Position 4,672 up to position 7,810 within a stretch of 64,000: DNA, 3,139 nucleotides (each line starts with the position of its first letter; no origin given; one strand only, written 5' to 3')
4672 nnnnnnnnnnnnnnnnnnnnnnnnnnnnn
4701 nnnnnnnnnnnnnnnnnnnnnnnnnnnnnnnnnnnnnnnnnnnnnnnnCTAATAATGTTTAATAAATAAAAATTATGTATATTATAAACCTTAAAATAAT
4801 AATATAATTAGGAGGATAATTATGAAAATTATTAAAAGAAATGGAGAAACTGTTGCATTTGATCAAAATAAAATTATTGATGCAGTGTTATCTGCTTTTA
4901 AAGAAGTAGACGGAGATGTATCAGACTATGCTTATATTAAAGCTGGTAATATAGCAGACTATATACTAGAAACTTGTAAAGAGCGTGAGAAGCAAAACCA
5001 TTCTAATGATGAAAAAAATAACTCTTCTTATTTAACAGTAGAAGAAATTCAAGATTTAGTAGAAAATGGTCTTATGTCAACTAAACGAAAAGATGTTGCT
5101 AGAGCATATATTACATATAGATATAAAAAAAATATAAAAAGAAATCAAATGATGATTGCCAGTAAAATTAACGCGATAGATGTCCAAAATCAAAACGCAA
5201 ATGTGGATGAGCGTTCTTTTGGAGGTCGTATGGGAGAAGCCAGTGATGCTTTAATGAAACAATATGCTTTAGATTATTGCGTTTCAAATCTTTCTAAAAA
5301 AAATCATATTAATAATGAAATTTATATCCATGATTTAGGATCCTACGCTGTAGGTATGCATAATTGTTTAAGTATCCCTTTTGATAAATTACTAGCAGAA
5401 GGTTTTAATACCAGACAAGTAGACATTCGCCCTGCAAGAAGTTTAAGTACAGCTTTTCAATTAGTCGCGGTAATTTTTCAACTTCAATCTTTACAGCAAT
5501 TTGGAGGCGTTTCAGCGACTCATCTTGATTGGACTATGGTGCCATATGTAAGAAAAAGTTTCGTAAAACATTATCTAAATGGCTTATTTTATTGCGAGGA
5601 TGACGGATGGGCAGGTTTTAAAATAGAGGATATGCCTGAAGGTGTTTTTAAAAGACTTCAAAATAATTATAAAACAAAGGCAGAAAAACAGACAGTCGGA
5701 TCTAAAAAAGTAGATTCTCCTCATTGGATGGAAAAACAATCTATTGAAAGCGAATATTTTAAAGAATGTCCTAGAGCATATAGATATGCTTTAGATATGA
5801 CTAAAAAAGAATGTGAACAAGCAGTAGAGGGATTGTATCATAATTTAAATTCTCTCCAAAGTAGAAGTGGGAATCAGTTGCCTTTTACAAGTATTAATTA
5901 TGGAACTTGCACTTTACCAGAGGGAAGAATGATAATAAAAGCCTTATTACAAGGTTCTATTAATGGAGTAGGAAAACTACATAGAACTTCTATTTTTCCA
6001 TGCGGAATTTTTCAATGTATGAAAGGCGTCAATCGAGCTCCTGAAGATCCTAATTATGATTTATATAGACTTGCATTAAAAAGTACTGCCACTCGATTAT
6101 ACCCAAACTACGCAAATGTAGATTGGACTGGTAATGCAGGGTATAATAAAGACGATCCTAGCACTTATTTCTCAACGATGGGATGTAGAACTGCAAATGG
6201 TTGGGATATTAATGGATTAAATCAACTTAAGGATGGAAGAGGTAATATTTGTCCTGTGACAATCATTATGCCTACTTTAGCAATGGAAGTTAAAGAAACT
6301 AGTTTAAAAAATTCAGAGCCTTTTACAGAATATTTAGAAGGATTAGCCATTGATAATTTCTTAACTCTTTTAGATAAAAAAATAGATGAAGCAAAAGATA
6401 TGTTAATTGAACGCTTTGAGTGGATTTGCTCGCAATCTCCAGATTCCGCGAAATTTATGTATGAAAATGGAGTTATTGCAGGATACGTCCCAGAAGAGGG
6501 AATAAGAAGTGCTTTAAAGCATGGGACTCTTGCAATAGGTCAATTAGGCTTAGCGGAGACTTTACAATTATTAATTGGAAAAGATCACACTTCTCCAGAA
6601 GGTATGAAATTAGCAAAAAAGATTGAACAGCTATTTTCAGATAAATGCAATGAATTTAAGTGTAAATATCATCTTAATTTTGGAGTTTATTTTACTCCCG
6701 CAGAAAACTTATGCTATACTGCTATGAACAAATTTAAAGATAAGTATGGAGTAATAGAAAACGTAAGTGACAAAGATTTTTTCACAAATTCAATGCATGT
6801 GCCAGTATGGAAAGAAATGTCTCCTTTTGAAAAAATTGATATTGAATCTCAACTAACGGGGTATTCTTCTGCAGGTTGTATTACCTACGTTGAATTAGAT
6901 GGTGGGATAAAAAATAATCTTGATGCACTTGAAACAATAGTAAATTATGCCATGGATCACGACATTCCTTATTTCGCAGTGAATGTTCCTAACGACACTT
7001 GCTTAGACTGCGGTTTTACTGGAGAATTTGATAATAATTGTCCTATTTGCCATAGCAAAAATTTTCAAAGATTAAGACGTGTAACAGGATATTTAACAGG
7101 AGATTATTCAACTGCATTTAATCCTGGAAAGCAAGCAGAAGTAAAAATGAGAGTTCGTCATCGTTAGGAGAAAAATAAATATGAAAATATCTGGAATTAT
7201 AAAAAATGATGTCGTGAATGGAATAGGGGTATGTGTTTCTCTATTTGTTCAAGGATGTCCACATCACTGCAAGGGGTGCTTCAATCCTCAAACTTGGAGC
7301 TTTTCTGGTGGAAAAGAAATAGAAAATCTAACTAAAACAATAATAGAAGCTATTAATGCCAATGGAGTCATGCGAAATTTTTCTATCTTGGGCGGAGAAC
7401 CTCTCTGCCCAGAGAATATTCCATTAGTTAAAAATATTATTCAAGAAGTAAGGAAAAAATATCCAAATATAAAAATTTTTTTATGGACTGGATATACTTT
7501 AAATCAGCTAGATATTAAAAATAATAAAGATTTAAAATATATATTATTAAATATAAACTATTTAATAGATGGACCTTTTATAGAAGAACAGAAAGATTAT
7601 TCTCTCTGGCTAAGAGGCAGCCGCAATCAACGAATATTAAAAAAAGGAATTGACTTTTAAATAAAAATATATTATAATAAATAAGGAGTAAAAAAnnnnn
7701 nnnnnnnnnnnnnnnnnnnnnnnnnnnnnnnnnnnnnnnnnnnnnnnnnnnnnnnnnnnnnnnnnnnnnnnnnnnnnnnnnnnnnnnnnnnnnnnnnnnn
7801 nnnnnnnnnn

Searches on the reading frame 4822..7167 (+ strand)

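Call 9: search_protein_families(library=phrogs, proteins=[window:4822-7167:+])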
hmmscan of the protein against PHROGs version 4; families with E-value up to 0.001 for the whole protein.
window:4822-7167:+ (781 aa): 5 families
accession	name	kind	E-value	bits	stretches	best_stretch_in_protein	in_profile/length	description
phrog_487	-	moron, auxiliary metabolic gene and host takeover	7.1e-184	613.9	1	1-780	4-712/718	NrdD-like anaerobic ribonucleotide reductase large subunit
phrog_4218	-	DNA, RNA and nucleotide metabolism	6.4e-75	253.3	1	451-780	9-332/333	anaerobic ribonucleoside reductase large subunit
phrog_29160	-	DNA, RNA and nucleotide metabolism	6e-36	125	1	627-780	2-155/158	anaerobic ribonucleoside reductase large subunit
phrog_26446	-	DNA, RNA and nucleotide metabolism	3.3e-22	79.4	1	620-755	227-367/761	anaerobic ribonucleoside reductase large subunit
phrog_36488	-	unknown function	8.7e-05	23.7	0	71-108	55-91/99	-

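Call 10: search_protein_families(library=pfam, proteins=[window:4822-7167:+])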
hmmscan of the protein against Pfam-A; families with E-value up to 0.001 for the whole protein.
window:4822-7167:+ (781 aa): 4 families
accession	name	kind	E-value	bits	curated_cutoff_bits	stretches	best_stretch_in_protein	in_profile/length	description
PF13597.11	NRDD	-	4.6e-144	481.6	26.2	1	125-780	2-562/562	Anaerobic ribonucleoside-triphosphate reductase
PF03477.21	ATP-cone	-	9.1e-17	61.8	25.8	1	1-104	1-87/88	ATP cone domain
PF01228.26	Gly_radical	-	7.7e-10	39.7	22.2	1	663-758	2-102/106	Glycine radical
PF11230.13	YjjI-like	-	0.00047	19.1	23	0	572-724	295-437/485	Glycyl radical enzyme YjjI-like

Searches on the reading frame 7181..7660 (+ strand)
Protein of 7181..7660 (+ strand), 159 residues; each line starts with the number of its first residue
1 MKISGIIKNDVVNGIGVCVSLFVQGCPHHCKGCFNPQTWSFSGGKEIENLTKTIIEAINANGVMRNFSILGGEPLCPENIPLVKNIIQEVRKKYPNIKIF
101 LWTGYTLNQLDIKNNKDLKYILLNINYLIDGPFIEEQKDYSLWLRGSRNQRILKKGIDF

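Call 64: search_protein_families(library=pfam, proteins=[window:7181-7660:+], max_evalue=0.001)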
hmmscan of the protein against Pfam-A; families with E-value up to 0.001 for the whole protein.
window:7181-7660:+ (159 aa): 2 families
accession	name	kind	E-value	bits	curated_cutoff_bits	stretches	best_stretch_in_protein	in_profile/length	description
PF13353.11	Fer4_12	-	3.8e-40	137.8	22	1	12-152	1-136/137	4Fe-4S single cluster domain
PF04055.27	Radical_SAM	-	2.6e-08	34.7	29.5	1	22-125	3-107/166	Radical SAM superfamily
